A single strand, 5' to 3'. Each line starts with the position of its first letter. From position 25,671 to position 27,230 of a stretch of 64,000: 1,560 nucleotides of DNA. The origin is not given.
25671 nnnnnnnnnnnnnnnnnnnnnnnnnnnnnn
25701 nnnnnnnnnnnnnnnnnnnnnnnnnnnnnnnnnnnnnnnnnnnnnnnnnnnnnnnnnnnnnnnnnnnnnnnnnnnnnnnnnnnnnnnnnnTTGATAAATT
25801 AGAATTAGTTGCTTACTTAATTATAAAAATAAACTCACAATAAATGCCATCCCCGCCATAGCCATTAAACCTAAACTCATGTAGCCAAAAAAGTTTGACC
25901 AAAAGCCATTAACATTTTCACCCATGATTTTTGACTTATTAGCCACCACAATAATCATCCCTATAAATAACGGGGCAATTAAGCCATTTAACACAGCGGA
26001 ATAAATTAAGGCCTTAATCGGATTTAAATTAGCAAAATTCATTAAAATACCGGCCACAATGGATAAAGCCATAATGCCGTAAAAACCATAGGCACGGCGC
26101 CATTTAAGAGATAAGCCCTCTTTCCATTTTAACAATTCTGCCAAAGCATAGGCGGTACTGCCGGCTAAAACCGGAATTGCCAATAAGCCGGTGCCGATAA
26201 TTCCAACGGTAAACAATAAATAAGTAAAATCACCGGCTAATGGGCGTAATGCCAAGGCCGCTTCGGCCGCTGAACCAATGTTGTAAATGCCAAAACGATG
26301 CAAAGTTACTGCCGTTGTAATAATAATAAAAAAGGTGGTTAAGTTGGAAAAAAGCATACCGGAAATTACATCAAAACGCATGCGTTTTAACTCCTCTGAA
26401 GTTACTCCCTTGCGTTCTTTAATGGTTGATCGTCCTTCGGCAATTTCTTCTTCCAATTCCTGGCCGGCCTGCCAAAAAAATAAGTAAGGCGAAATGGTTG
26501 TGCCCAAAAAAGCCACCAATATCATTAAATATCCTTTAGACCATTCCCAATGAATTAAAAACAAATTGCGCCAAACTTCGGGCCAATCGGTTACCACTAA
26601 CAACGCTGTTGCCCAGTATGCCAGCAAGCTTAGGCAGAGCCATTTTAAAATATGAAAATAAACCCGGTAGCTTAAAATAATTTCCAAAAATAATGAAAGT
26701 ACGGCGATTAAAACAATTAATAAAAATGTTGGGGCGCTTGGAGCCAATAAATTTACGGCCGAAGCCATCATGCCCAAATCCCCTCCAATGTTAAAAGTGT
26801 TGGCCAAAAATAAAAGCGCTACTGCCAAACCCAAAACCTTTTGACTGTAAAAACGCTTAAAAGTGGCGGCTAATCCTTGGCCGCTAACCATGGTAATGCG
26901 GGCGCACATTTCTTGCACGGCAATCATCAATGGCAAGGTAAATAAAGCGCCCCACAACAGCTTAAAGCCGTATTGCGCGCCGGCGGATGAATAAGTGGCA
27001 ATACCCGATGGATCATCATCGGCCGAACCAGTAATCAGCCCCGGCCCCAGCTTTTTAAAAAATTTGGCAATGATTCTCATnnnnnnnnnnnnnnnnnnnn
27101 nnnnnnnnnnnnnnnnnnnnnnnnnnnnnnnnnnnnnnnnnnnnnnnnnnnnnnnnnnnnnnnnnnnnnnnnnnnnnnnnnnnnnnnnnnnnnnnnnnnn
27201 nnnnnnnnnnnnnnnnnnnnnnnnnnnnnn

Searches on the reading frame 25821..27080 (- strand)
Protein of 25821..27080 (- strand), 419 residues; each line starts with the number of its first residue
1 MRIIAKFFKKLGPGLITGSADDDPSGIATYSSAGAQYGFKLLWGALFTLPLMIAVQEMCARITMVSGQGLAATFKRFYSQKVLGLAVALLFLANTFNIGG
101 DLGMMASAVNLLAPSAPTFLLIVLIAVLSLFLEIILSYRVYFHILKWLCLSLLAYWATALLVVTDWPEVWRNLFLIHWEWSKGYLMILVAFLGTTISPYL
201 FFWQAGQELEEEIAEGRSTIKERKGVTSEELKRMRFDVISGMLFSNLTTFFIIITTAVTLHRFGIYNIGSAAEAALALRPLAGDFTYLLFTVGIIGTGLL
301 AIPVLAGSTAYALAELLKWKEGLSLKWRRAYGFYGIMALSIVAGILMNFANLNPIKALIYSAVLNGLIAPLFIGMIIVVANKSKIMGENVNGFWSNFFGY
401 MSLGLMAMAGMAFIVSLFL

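Call 31: search_protein_families(library=pfam, proteins=[window:25821-27080:-], max_evalue=0.00001)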
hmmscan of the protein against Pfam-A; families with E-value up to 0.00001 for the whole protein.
window:25821-27080:- (419 aa): 1 family
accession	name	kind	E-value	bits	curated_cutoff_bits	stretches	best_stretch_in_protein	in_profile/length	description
PF01566.24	Nramp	-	4.2e-75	253.5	29.8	1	27-392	1-356/357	Natural resistance-associated macrophage protein-like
